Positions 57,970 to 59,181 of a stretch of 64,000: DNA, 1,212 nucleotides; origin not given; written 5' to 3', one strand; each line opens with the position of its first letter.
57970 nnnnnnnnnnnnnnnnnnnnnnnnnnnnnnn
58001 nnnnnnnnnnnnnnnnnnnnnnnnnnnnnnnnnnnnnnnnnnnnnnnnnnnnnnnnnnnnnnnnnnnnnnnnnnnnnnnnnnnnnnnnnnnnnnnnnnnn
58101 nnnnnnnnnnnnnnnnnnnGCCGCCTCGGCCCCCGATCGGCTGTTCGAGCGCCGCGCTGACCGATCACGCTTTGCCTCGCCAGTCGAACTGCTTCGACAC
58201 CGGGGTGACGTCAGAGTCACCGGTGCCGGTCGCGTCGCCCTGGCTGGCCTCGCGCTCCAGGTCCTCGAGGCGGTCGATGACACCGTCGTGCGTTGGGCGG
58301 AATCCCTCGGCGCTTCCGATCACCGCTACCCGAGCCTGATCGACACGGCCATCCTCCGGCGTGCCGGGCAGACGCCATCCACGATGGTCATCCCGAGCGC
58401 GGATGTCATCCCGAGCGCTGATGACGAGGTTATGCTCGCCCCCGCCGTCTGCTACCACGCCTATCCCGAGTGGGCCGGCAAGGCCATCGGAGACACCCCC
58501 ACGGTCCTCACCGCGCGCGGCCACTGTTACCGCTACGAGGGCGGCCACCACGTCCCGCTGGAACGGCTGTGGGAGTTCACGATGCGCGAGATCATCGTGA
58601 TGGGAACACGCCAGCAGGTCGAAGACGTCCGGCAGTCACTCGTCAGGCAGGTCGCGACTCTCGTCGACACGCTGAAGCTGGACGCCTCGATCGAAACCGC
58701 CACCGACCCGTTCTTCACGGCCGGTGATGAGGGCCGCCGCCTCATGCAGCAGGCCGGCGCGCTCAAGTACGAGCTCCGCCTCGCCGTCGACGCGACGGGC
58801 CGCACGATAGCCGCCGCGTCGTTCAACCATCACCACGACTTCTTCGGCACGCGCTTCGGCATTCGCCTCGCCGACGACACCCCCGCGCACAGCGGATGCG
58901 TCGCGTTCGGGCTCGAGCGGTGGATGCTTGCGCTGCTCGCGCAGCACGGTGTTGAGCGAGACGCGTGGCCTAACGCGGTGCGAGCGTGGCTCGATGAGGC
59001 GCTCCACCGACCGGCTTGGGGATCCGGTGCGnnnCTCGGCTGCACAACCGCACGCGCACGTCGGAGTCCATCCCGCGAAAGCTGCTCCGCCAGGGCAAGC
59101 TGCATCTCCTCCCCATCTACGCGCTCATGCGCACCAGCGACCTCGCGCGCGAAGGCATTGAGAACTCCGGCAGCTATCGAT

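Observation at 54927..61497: Seven-gene operon: carrier-protein chemistry driven by an aaRS-like ligase, not NRPS/PKS (candidate undescribed biosynthetic system)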

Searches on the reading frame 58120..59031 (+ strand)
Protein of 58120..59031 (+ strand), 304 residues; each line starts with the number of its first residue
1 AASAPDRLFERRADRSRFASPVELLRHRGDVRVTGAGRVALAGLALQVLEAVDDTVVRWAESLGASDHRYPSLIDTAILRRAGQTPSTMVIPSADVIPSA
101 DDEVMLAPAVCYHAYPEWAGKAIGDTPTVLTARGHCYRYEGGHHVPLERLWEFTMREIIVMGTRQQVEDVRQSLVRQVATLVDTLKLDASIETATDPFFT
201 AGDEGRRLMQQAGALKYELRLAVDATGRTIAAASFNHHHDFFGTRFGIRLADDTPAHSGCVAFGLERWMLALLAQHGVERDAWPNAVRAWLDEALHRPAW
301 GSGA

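Call 74: search_dna_similar(query=window:58120-59031:+, collection=plasmids, mode=protein, max_rows=30, max_evalue=1e-8)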
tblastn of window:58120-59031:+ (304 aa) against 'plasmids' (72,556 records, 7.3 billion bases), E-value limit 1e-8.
Records with a match: 116; places in all: 118; records where one place covers at least 80% of the query: 1.
Best place of each record, by identity: <60% 116.
By first word of the organism name: Streptomyces 22; Rhizobium 16; Bacillus 14; Azospirillum 11; Burkholderia 10; Mycetohabitans 9; Caballeronia 7; Apilactobacillus 6; Cupriavidus 4; Shinella 3; and 8 more.
By predicted mobility (MOB-suite, as given by PLSDB): non-mobilizable 84; conjugative 19; mobilizable 13.
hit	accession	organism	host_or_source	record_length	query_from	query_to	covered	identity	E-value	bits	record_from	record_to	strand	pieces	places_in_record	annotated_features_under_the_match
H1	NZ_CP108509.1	Streptomyces sp. NBC_01237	-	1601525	63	291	75%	38.9%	2e-45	171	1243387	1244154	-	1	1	none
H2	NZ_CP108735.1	Streptomyces sp. NBC_00984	-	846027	99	299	66%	40.6%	5e-37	147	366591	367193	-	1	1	hypothetical protein | acyltransferase domain-containing protein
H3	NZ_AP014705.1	Methylobacterium aquaticum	-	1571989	99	291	63%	40.8%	9e-34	137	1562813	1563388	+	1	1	none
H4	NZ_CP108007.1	Streptomyces sp. NBC_00335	-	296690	59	289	76%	34.0%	3e-29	124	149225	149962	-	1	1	aminoacyl--tRNA ligase-related protein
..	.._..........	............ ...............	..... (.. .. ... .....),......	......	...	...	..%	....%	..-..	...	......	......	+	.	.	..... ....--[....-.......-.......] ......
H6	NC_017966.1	Tistrella mobilis KA081020-065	-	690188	101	277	58%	42.9%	4e-29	124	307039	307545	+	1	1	aminoacyl--tRNA ligase-related protein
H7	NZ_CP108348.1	Streptomyces decoyicus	-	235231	102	284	60%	41.5%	4e-33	135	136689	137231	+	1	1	hypothetical protein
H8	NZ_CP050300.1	Phyllobacterium sp. 628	Oxytropis pumilio,cell culture,root ...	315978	64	291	75%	33.2%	5e-31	129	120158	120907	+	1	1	amino acid--[acyl-carrier-protein] ligase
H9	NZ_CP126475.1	Bacillus thuringiensis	mixed culture,termite gut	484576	53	287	77%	32.2%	5e-36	144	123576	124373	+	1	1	aminoacyl--tRNA ligase-related protein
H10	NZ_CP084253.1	Caballeronia sp. Sq4a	Anasa tristis,Cell culture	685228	104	304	66%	37.6%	3e-30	127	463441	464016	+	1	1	amino acid--[acyl-carrier-protein] ligase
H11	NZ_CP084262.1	Caballeronia sp. SL2Y3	Jalysus wickhami,Cell culture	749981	104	304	66%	37.6%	4e-30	127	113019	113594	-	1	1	amino acid--[acyl-carrier-protein] ligase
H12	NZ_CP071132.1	Caballeronia sp. M1242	Homo sapiens,ETA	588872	104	304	66%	37.6%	5e-30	127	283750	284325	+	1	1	amino acid--[acyl-carrier-protein] ligase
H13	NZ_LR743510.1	Methylobacterium bullatum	-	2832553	99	291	63%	38.8%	1e-30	128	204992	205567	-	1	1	none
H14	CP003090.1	Burkholderia sp. YI23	-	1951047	104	294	63%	39.2%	8e-31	129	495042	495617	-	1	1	hypothetical protein (x2)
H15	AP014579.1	Burkholderia sp. RPE67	Riptortus pedestris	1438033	104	294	63%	39.2%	9e-31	129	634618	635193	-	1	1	uncharacterized protein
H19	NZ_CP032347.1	Azospirillum brasilense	soil sample,Agricultural field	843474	103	291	62%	39.4%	3e-29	124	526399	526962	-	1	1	amino acid--[acyl-carrier-protein] ligase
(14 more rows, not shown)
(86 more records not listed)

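Call 75: get_annotated_region(hit=H1, flank=9000)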
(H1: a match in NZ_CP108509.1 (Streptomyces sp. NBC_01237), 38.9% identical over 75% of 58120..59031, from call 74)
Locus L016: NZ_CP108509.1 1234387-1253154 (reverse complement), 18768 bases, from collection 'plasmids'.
description: Streptomyces sp. NBC_01237 plasmid unnamed1
organism: Streptomyces sp. NBC_01237 (NCBI taxid 2903790)
taxonomy: Bacteria; Actinomycetota; Actinomycetes; Kitasatosporales; Streptomycetaceae; Streptomyces; Streptomyces sp. NBC 01237
host: -; source: -; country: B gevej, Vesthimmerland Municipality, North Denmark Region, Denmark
typing (MOB-suite, as given by PLSDB): non-mobilizable
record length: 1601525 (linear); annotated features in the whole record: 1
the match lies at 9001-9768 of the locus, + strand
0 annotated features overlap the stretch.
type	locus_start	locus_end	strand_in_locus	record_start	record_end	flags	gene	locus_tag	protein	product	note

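Call 76: get_annotated_region(hit=H9, flank=9000)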
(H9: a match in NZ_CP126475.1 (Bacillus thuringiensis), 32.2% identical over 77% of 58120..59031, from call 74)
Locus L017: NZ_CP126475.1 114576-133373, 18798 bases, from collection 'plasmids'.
description: Bacillus thuringiensis strain DHC4 plasmid unnamed1, complete sequence
organism: Bacillus thuringiensis (NCBI taxid 1428)
taxonomy: Bacteria; Bacillota; Bacilli; Bacillales; Bacillaceae; Bacillus; Bacillus thuringiensis
host: -; source: mixed culture,termite gut; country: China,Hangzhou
typing (MOB-suite, as given by PLSDB): non-mobilizable; replicon rep_cluster_125; mating-pair formation MPF_T
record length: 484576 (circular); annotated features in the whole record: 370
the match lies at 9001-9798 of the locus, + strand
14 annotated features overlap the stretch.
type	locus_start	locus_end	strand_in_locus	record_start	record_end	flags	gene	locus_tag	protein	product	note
CDS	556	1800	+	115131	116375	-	-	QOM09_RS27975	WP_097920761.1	MFS transporter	GO:0055085 - transmembrane transport [Evidence IEA]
CDS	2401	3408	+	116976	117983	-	galE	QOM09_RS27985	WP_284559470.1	UDP-glucose 4-epimerase GalE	GO:0006012 - galactose metabolic process [Evidence IEA]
CDS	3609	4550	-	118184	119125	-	-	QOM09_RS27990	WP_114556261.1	IS3 family transposase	-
CDS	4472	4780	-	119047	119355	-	-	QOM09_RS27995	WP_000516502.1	helix-turn-helix domain-containing protein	-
CDS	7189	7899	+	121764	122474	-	-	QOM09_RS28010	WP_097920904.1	hypothetical protein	-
CDS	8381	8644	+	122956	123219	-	-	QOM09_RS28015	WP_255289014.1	acyl carrier protein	-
CDS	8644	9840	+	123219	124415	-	-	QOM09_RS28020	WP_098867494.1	aminoacyl--tRNA ligase-related protein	GO:0006418 - tRNA aminoacylation for protein translation [Evidence IEA]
CDS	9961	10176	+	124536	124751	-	-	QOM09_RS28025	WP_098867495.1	hypothetical protein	-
CDS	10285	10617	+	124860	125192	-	-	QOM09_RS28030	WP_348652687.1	aminoglycoside 6-adenylyltransferase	-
CDS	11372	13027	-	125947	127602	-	-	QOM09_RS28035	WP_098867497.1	formyltransferase family protein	GO:0009058 - biosynthetic process [Evidence IEA]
CDS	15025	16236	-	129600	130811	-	-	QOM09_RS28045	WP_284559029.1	IS110 family transposase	-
CDS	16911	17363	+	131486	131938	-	-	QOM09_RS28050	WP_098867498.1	MarR family transcriptional regulator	GO:0006355 - regulation of DNA-templated transcription [Evidence IEA]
CDS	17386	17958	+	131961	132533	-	-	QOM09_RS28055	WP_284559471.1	isochorismatase family protein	-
CDS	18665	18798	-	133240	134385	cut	-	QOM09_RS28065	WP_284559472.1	DUF418 domain-containing protein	-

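Call 77: get_annotated_region(hit=H6, flank=9000)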
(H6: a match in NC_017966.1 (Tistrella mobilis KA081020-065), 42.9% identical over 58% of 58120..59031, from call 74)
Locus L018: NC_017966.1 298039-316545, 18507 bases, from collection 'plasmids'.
description: Tistrella mobilis KA081020-065 plasmid pTM2, complete sequence
organism: Tistrella mobilis KA081020-065 (NCBI taxid 1110502)
taxonomy: Bacteria; Pseudomonadota; Alphaproteobacteria; Geminicoccales; Geminicoccaceae; Tistrella; Tistrella mobilis; Tistrella mobilis KA081020-065
host: -; source: -; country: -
typing (MOB-suite, as given by PLSDB): non-mobilizable
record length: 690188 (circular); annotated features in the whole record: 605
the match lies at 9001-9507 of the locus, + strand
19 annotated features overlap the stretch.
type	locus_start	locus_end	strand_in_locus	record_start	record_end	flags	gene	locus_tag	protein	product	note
CDS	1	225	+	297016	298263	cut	-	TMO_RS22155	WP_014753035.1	AAA family ATPase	-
CDS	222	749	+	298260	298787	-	-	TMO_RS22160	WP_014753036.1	hypothetical protein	-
CDS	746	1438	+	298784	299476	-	-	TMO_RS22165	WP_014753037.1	RNA ligase family protein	-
CDS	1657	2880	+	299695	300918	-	-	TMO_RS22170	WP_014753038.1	DUF2599 domain-containing protein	-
CDS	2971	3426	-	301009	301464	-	-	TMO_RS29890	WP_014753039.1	hypothetical protein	-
CDS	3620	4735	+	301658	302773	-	-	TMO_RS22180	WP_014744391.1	ISAs1 family transposase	-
CDS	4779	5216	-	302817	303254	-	-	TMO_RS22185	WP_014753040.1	hotdog domain-containing protein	-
CDS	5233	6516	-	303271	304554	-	-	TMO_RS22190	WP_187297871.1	MFS transporter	GO:0055085 - transmembrane transport [Evidence IEA]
CDS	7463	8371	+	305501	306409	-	-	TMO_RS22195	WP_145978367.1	diiron oxygenase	-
CDS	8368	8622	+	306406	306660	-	-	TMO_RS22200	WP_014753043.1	hypothetical protein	-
CDS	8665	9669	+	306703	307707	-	-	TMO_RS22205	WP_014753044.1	aminoacyl--tRNA ligase-related protein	-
CDS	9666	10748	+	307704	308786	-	-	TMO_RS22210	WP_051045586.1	nitronate monooxygenase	-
CDS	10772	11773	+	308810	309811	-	-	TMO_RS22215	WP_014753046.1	class I SAM-dependent methyltransferase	-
CDS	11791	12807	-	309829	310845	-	-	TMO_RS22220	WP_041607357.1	aldo/keto reductase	-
CDS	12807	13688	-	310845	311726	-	-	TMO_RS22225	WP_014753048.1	SDR family oxidoreductase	-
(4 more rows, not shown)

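Call 81: get_annotated_region(hit=H19, flank=7000)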
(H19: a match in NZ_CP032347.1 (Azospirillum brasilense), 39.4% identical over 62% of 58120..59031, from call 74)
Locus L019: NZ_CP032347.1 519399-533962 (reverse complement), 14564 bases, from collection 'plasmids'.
description: Azospirillum brasilense strain MTCC4039 plasmid p2, complete sequence
organism: Azospirillum brasilense (NCBI taxid 192)
taxonomy: Bacteria; Pseudomonadota; Alphaproteobacteria; Rhodospirillales; Azospirillaceae; Azospirillum; Azospirillum brasilense
host: -; source: soil sample,Agricultural field; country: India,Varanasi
typing (MOB-suite, as given by PLSDB): non-mobilizable
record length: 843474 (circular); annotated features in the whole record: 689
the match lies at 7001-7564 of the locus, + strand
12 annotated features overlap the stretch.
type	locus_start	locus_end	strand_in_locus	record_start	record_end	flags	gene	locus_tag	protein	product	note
CDS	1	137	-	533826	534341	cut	-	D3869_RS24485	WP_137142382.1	invasion associated locus B family protein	-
CDS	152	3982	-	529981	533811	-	-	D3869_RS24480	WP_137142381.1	autotransporter outer membrane beta-barrel domain-containing protein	-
CDS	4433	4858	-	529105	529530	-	-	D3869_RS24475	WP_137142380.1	OsmC family protein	GO:0006972 - hyperosmotic response [Evidence IEA]; GO:0033194 - response to hydroperoxide [Evidence IEA]; GO:0006979 - ...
CDS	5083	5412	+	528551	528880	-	-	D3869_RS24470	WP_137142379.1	acyl carrier protein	-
CDS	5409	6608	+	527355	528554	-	-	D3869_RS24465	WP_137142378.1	acyl-CoA dehydrogenase family protein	-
CDS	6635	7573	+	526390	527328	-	-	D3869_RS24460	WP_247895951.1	amino acid--[acyl-carrier-protein] ligase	-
CDS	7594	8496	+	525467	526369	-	-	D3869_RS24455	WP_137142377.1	DUF1839 family protein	-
CDS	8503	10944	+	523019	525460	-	-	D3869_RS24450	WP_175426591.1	glycoside hydrolase family 2 protein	-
CDS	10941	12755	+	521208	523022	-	-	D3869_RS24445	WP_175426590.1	alpha/beta fold hydrolase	-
CDS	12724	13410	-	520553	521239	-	-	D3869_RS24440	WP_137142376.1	tail fiber protein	-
CDS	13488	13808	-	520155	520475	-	-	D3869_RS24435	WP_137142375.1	hypothetical protein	-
CDS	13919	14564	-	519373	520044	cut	-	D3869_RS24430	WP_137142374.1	tail fiber protein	-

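Call 82: get_annotated_region(hit=H10, flank=7000)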
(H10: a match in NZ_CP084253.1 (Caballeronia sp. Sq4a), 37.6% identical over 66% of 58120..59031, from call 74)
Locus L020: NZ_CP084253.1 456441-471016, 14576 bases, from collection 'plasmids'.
description: Caballeronia sp. Sq4a plasmid p1, complete sequence
organism: Caballeronia sp. Sq4a (NCBI taxid 2878152)
taxonomy: Bacteria; Pseudomonadota; Betaproteobacteria; Burkholderiales; Burkholderiaceae; Caballeronia; Caballeronia sp. Sq4a
host: -; source: Anasa tristis,Cell culture; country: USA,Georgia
typing (MOB-suite, as given by PLSDB): non-mobilizable
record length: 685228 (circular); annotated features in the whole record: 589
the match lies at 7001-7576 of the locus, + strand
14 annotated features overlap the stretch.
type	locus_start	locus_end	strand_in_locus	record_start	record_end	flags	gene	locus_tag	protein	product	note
CDS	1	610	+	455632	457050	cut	-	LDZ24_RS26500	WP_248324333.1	MFS transporter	GO:0055085 - transmembrane transport [Evidence IEA]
CDS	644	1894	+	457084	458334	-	-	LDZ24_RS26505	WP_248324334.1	amidohydrolase family protein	-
CDS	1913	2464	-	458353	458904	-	-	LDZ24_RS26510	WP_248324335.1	hypothetical protein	-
CDS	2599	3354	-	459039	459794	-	-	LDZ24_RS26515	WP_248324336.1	FadR/GntR family transcriptional regulator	-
CDS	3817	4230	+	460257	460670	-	-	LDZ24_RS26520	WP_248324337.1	hypothetical protein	-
CDS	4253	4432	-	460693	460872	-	-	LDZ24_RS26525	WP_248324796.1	hypothetical protein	-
CDS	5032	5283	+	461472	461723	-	-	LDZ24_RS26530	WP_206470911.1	acyl carrier protein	-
CDS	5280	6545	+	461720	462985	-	-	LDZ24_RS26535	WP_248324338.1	acyl-CoA dehydrogenase family protein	-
CDS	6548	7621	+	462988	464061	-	-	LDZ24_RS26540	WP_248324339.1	amino acid--[acyl-carrier-protein] ligase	-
CDS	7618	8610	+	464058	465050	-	-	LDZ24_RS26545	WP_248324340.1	DUF1839 family protein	-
CDS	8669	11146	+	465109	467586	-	-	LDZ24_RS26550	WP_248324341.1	glycoside hydrolase family 2 protein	-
CDS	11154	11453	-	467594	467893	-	-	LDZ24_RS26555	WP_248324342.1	hypothetical protein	-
CDS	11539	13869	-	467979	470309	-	-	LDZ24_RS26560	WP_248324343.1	TonB-dependent receptor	GO:0015891 - siderophore transport [Evidence IEA]; GO:0055085 - transmembrane transport [Evidence IEA]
CDS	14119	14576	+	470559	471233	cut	-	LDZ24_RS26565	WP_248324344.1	DUF2278 family protein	-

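Call 83: get_annotated_region(hit=H4, flank=8000)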
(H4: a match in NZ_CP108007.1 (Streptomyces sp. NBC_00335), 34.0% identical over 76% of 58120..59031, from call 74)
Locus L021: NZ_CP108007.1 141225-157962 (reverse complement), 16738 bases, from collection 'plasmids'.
description: Streptomyces sp. NBC_00335 plasmid unnamed1, complete sequence
organism: Streptomyces sp. NBC_00335 (NCBI taxid 2975714)
taxonomy: Bacteria; Actinomycetota; Actinomycetes; Kitasatosporales; Streptomycetaceae; Streptomyces; Streptomyces sp. NBC 00335
host: -; source: -; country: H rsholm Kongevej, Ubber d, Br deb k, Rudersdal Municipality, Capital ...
typing (MOB-suite, as given by PLSDB): non-mobilizable; replicon rep_cluster_1789
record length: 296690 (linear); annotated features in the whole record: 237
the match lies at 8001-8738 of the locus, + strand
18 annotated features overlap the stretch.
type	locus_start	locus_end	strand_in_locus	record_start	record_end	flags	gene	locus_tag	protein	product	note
CDS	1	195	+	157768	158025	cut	-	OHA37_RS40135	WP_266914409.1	acyl carrier protein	GO:0006633 - fatty acid biosynthetic process [Evidence IEA]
CDS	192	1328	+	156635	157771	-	-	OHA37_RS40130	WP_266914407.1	beta-ketoacyl synthase N-terminal-like domain-containing protein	-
CDS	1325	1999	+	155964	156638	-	-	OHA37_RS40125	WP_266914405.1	beta-ketoacyl synthase chain length factor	-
CDS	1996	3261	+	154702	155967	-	-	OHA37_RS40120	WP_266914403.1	beta-ketoacyl-[acyl-carrier-protein] synthase family protein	GO:0006633 - fatty acid biosynthetic process [Evidence IEA]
CDS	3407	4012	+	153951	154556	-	-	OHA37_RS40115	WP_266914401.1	L-2-amino-thiazoline-4-carboxylic acid hydrolase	-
CDS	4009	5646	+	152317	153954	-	-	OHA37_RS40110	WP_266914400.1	AMP-binding protein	-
CDS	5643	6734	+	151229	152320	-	-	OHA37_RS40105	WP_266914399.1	hypothetical protein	-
CDS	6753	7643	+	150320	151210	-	-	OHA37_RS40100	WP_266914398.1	diiron oxygenase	-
CDS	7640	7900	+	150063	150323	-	-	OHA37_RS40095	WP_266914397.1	acyl carrier protein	-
CDS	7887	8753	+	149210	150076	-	-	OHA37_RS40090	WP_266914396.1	aminoacyl--tRNA ligase-related protein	GO:0006418 - tRNA aminoacylation for protein translation [Evidence IEA]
CDS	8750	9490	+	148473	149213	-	-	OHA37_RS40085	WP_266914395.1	4'-phosphopantetheinyl transferase superfamily protein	-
CDS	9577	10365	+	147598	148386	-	-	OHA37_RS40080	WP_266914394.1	MBL fold metallo-hydrolase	-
CDS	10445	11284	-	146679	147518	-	fabI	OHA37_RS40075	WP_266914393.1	enoyl-ACP reductase FabI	GO:0006633 - fatty acid biosynthetic process [Evidence IEA]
CDS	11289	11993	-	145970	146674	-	-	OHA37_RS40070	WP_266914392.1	3-oxoacyl-ACP reductase family protein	-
CDS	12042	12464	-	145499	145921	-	-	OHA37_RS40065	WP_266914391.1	SgcJ/EcaC family oxidoreductase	-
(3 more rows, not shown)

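Call 84: get_annotated_region(hit=H5, flank=7000)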
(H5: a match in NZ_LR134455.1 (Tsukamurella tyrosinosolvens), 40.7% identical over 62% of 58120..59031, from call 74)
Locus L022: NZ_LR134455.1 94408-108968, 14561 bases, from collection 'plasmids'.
description: Tsukamurella tyrosinosolvens strain NCTC13231 plasmid 13, complete sequence
organism: Tsukamurella tyrosinosolvens (NCBI taxid 57704)
taxonomy: Bacteria; Actinomycetota; Actinomycetes; Mycobacteriales; Tsukamurellaceae; Tsukamurella; Tsukamurella tyrosinosolvens
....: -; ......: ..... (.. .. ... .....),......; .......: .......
typing (MOB-suite, as given by PLSDB): non-mobilizable
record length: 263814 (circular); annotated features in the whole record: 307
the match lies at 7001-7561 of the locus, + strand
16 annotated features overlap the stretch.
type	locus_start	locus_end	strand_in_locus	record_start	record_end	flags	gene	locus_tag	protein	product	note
CDS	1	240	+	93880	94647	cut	-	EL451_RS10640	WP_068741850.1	acyl-CoA thioesterase domain-containing protein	-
CDS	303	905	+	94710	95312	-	-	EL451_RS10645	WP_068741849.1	hypothetical protein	-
CDS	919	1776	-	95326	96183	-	-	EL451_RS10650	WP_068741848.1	class I SAM-dependent methyltransferase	-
CDS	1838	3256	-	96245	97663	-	-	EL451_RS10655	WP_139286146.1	hypothetical protein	-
CDS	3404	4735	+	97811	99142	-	-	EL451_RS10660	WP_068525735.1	exopolysaccharide biosynthesis polyprenyl glycosylphosphotransferase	GO:0032508 - DNA duplex unwinding [Evidence IEA]; GO:0006260 - DNA replication [Evidence IEA]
CDS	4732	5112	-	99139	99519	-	-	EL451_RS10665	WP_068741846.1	4'-phosphopantetheinyl transferase superfamily protein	-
CDS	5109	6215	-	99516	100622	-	-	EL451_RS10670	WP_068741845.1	glycosyltransferase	-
CDS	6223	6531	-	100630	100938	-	-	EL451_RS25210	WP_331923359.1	acyl carrier protein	-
CDS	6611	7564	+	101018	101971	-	-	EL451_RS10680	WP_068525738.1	amino acid--[acyl-carrier-protein] ligase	-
CDS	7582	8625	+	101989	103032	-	-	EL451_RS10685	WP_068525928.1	glycosyltransferase family 4 protein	-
CDS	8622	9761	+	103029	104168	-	-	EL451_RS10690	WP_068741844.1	glycosyltransferase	-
CDS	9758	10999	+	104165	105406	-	-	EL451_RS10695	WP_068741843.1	lipopolysaccharide biosynthesis protein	-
CDS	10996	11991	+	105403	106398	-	-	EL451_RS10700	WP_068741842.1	glycosyltransferase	-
CDS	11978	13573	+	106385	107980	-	-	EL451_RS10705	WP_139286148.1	hypothetical protein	-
CDS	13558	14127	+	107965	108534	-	-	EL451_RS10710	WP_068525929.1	YdcF family protein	-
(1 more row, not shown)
